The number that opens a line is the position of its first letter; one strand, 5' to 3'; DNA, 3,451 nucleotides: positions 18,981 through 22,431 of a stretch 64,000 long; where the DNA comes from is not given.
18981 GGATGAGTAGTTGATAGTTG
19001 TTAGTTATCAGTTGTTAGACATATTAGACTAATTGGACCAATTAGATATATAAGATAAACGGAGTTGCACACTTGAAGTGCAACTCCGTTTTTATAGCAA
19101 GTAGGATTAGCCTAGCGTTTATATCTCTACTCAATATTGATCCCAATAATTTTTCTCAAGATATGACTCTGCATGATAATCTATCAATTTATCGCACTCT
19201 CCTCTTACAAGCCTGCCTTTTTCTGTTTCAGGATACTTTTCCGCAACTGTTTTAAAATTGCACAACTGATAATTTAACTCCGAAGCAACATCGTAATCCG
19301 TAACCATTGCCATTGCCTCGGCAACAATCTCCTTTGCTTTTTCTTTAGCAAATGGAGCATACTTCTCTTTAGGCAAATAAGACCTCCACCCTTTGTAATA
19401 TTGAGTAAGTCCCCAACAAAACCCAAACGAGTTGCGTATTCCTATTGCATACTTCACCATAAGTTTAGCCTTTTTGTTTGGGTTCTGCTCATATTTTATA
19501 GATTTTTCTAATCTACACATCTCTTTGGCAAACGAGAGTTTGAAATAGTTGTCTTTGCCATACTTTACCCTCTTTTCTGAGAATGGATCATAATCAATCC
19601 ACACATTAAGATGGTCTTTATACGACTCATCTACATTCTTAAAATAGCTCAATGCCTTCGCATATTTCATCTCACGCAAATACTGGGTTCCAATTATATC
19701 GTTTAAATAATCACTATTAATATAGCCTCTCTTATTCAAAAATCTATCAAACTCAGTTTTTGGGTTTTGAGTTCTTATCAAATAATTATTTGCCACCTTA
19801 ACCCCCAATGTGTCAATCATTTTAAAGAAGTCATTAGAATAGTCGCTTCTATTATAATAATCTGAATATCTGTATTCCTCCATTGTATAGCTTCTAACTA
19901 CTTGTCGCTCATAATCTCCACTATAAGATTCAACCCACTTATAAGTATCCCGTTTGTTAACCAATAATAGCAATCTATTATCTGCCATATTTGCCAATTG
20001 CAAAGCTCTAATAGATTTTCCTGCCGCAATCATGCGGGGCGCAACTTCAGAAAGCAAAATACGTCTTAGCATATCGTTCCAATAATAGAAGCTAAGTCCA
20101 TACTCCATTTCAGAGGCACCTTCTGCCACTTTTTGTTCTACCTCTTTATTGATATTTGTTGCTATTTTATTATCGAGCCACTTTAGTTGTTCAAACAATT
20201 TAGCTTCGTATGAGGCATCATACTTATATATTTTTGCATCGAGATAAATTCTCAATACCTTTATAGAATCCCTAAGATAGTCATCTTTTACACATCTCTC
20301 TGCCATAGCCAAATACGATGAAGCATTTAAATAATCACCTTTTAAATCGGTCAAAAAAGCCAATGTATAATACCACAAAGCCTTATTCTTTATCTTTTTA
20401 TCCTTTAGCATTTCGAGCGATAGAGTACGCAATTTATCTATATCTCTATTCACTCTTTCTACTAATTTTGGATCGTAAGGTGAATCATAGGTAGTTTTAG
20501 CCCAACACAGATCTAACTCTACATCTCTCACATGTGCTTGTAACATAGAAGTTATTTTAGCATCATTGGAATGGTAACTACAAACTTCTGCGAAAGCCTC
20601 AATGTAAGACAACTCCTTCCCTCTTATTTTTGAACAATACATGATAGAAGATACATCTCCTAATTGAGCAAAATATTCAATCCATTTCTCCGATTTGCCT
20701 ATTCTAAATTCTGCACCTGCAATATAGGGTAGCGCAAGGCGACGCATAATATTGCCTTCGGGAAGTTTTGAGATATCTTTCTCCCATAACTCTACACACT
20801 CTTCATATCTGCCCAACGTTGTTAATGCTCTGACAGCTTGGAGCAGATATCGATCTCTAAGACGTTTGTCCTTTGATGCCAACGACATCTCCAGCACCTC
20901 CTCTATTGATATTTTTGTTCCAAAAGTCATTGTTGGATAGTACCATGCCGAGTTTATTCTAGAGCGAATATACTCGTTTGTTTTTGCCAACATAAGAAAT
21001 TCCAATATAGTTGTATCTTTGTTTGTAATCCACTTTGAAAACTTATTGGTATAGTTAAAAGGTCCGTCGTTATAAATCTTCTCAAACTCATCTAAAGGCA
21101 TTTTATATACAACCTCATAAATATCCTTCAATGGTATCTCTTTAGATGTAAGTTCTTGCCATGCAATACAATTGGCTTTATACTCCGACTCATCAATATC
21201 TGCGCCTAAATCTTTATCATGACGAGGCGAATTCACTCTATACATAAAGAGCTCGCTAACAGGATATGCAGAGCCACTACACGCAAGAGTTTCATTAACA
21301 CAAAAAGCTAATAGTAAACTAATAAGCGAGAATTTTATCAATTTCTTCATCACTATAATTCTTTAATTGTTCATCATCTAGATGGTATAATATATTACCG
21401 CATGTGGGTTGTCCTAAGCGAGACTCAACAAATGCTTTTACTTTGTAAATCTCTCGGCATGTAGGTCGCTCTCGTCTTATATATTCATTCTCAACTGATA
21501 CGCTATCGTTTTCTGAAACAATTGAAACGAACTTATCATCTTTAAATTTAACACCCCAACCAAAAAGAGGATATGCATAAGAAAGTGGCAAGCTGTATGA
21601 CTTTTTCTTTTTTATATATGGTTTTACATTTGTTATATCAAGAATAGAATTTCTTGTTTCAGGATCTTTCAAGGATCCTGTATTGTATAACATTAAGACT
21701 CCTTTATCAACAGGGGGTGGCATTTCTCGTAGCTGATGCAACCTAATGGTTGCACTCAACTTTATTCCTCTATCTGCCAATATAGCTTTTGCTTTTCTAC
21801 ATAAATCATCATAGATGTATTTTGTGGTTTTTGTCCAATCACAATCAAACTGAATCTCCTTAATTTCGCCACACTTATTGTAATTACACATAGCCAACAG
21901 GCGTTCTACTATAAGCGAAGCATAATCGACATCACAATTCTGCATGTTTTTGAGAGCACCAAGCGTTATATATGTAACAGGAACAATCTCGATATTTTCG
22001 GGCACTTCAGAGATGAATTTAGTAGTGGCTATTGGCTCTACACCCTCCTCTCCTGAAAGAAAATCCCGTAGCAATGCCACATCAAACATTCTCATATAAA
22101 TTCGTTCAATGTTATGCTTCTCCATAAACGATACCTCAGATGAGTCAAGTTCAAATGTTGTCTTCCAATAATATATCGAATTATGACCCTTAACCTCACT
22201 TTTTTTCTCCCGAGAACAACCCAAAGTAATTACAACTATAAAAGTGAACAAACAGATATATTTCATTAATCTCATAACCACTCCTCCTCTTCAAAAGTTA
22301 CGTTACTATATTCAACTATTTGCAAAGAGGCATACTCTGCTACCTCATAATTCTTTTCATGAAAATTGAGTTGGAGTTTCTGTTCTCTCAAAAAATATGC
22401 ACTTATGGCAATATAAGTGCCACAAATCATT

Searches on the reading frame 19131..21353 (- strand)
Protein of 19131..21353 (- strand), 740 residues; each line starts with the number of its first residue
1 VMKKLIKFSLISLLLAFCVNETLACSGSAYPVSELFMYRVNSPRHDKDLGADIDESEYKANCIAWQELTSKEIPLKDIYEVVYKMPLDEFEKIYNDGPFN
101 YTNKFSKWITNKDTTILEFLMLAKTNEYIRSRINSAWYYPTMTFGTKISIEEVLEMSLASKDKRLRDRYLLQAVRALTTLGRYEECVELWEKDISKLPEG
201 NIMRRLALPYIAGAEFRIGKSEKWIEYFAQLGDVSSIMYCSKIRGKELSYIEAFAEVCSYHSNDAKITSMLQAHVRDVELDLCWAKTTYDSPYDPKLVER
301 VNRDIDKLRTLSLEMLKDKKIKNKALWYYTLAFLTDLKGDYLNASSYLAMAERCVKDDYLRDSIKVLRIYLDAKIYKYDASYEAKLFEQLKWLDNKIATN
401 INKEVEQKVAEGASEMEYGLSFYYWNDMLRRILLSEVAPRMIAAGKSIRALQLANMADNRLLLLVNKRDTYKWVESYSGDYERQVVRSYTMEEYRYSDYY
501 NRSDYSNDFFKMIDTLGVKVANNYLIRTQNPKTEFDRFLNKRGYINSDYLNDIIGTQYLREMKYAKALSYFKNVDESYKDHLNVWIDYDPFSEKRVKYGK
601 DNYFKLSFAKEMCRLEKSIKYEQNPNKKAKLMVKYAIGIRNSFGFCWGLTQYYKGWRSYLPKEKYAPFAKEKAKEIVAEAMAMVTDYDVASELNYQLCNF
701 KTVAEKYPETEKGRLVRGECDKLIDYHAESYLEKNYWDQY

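Call 3: search_protein_families(library=pfam, proteins=[window:19131-21353:-], max_evalue=1)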
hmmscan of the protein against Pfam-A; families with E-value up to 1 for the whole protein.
window:19131-21353:- (740 aa): 1 family
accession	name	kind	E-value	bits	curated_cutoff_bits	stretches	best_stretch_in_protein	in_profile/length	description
PF13428.12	TPR_14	-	0.058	14.6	23.5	0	169-192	3-26/44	Tetratricopeptide repeat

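Call 4: search_protein_families(library=ncbifam, proteins=[window:19131-21353:-], max_evalue=1)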
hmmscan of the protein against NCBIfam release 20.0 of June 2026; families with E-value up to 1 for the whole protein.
window:19131-21353:- (740 aa): 0 families

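Call 29: search_solved_structures(query=window:19131-21353:-, max_evalue=10, show_alignments=1)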
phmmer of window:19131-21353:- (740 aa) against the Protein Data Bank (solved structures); distinct sequences matched with E-value up to 10: 2.
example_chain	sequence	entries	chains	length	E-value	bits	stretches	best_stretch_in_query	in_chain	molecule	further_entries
5h34_A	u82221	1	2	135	0.76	11.2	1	596-655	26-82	Methionine-tRNA ligase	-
6abx_A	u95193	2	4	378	1.3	10.5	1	392-479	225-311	Citrate synthase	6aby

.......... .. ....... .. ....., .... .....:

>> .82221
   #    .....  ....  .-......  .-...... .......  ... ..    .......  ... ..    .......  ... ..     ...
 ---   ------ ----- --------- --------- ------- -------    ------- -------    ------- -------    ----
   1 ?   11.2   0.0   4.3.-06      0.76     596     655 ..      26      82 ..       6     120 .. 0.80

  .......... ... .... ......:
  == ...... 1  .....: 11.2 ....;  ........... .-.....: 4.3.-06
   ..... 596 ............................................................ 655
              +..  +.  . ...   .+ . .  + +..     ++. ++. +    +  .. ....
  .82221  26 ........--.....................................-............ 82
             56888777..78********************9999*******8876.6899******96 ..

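Call 43: find_homologous_proteins(query=window:19131-21353:-, max_evalue=0.00001)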
Query window:19131-21353:- (740 aa): 469 proteins with E <= 0.00001 among 8000 candidates; the best 120 are listed.
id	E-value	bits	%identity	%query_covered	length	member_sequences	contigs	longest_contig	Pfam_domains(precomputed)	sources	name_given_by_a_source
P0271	0.0e+0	1487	100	89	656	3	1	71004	-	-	-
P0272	1.9e-284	964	61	98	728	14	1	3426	-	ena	-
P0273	1.9e-276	937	60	100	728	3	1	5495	-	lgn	-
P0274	3.3e-258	877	91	58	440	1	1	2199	-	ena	-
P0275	4.4e-238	810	54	98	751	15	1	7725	-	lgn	-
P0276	3.9e-233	794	52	98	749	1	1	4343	-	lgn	-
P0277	7.7e-232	790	52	98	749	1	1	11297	-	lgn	-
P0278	8.8e-232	790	51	99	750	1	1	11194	-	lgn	-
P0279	1.1e-230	786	52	98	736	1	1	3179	-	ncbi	-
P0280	4.5e-229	781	51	98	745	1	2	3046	-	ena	-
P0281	2.1e-228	778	51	99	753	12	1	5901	-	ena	-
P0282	4.2e-228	777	52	97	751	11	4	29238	-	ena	-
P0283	4.6e-227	774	51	98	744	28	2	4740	-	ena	-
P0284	2.3e-226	772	51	98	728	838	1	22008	-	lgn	-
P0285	3.9e-226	771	52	94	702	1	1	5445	-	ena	-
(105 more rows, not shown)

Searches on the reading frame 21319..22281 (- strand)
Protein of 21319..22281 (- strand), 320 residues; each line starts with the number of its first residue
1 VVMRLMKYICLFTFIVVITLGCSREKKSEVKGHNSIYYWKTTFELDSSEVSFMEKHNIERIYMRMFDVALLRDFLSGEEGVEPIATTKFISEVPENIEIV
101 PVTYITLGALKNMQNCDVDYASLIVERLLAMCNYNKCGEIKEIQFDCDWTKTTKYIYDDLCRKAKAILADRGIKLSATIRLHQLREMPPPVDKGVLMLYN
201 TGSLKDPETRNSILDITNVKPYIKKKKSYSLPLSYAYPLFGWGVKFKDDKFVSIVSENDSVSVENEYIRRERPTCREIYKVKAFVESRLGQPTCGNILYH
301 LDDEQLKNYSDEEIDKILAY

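Call 3: search_protein_families(library=pfam, proteins=[window:21319-22281:-], max_evalue=1)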
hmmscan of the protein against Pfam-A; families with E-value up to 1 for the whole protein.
window:21319-22281:- (320 aa): 1 family
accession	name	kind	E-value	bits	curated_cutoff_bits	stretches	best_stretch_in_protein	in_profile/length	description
PF16453.11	IQ_SEC7_PH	-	0.13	12.6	27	1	8-56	36-78/135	PH domain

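Call 4: search_protein_families(library=ncbifam, proteins=[window:21319-22281:-], max_evalue=1)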
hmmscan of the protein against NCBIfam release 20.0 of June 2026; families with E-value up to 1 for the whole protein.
window:21319-22281:- (320 aa): 0 families

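Call 28: search_solved_structures(query=window:21319-22281:-, max_evalue=10, show_alignments=1)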
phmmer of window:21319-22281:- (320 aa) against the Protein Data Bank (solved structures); distinct sequences matched with E-value up to 10: 8.
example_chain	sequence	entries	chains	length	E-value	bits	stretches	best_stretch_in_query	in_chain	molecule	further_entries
5it7_FF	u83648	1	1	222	0.71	12.3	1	199-253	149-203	KLLA0D03410p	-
6uz7_AF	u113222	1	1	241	0.87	12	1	200-253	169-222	KLLA0D03410p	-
4v4b_BF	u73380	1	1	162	1.2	11.5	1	195-253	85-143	60S ribosomal protein L7-A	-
5m1j_F5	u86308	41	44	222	1.4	11.3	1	196-253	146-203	60S ribosomal protein L7-A | uL30 | Large ribosomal subunit protein uL30A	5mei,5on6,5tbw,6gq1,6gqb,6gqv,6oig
5i4l_L7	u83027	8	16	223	1.4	11.3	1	196-253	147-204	60S ribosomal protein L7-A | Large ribosomal subunit protein uL30A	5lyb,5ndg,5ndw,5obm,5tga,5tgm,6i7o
8yld_I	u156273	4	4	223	1.4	11.3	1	196-253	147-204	Large ribosomal subunit protein uL30A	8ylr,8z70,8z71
5ndv_L7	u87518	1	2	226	1.4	11.2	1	196-253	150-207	60S ribosomal protein L7-A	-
4v7h_BF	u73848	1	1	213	1.5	11.2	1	196-253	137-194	60S ribosomal protein L7(A)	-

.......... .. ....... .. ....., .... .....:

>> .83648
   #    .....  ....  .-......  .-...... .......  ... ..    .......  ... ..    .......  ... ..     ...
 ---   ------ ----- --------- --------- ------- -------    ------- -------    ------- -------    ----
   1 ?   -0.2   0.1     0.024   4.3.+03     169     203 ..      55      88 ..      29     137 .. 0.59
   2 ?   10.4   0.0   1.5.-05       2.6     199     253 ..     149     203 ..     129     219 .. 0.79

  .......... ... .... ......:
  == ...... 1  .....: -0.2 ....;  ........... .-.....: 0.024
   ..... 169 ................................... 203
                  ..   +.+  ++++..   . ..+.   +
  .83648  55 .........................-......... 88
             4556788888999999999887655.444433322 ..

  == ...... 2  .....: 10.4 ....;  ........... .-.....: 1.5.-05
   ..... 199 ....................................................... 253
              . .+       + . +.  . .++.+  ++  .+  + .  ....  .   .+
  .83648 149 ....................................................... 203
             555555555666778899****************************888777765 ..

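Call 53: predict_structure(alignment_id=A2)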
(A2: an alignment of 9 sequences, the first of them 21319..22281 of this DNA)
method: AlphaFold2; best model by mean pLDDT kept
length: 320 residues; sequences in the alignment: 9
mean_pLDDT: 79.9   pTM: 0.78
mean pLDDT of the five models: 79.9, 78.2, 71.5, 62.1, 59.0
residues with pLDDT >= 90: 85; 70-90: 169; 50-70: 48; < 50: 18
segments of 3 or more residues with pLDDT < 50: 18-31
pLDDT, mean of each block of 10 residues (from residue 1): 58 51 37 76 82 87 90 83 83 88 92 86 95 93 92 93 96 95 87 87 56 67 70 85 76 72 82 80 87 79 71 79
secondary structure, 60 per line:
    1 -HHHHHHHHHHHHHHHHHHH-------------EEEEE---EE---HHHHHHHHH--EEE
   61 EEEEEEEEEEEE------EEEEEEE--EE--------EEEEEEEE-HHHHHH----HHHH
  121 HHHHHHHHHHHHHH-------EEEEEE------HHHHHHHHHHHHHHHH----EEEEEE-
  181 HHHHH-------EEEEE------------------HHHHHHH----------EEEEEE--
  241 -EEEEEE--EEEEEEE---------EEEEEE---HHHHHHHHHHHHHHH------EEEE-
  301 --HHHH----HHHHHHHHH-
elements in order: H2-20 E34-38 H47-55 E58-72 E79-85 E98-105 H107-112 H117-134 E142-147 H154-169 E174-179 H181-185 E193-197 H216-222 E233-238 E242-247 E250-256 E266-271 H275-289 E296-299 H303-306 H311-319

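Call 56: fold_search(model_id=the predicted structure, library=pdb)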
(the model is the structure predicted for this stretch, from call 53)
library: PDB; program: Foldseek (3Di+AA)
matches with E <= 10: 1043; with E <= 0.001: 51
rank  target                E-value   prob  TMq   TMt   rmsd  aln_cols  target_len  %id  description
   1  4s3j_C                1.1e-07  1.00  0.46  0.37   7.9       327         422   16  Crystal structure of the Bacillus cereus spore cortex-lytic enzyme SleL (released 2015-08-19)
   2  9vtv_B                4.0e-07  1.00  0.44  0.63   6.1       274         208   11  Chitinase TfeC from Yersinia pseudotuberculosis (released 2025-11-05)
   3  4s3j_B                4.2e-07  1.00  0.44  0.35   8.1       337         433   15  Crystal structure of the Bacillus cereus spore cortex-lytic enzyme SleL (released 2015-08-19)
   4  4s3k                  1.2e-06  1.00  0.47  0.37   7.8       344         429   12  Crystal structure of the Bacillus megaterium QM B1551 spore cortex-lytic enzyme SleL (released 2015-08-19)
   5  4s3j_A                1.4e-06  1.00  0.45  0.35   8.1       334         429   15  Crystal structure of the Bacillus cereus spore cortex-lytic enzyme SleL (released 2015-08-19)
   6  2xuc_C                2.0e-06  1.00  0.47  0.51   8.1       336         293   12  Natural product-guided discovery of a fungal chitinase inhibitor (released 2010-10-27)
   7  5y29                  8.3e-06  1.00  0.50  0.44   7.4       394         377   12  Crystal structure of Ostrinia furnacalis Group II chitinase catalytic domain 1 (released 2018-01-17)
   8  5jh8                  8.8e-06  1.00  0.47  0.48   8.5       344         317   11  Crystal structure of chitinase from Chromobacterium violaceum ATCC 12472 (released 2016-05-25)
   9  8hw7_A                1.6e-05  1.00  0.46  0.45   8.1       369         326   10  Crystal structure of Heterodera glycines chitinase 2 D129A/E131A mutant in complex with chitopentaose (released 2024-06-05)
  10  6k7z_A                2.0e-05  1.00  0.48  0.54   6.5       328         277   10  Crystal structure of a GH18 chitinase from Pseudoalteromonas aurantia (released 2020-06-10)
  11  3bxw_A                2.0e-05  1.00  0.46  0.41   8.0       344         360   10  Crystal Structure of Stabilin-1 Interacting Chitinase-Like Protein, SI-CLP (released 2009-01-20)
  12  4uri_A                2.2e-05  1.00  0.47  0.45   8.0       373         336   11  Crystal structure of chitinase-like agglutinin RobpsCRA from Robinia pseudoacacia (released 2015-03-11)
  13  8hw8_A                2.2e-05  1.00  0.43  0.43   8.1       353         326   10  Crystal structure of Heterodera glycines chitinase 2 D129A/E131A mutant in complex with nodulation factor SmNF-V (C16: (released 2024-06-05)
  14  6xyz                  2.8e-05  1.00  0.43  0.45   7.9       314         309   11  Crystal structure of the GH18 chitinase ChiB from the chitin utilization locus of Flavobacterium johnsoniae (released 2020-09-02)
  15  8hw6                  3.5e-05  1.00  0.44  0.43   8.2       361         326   11  Crystal structure of Heterodera glycines chitinase 2 (released 2024-06-05)
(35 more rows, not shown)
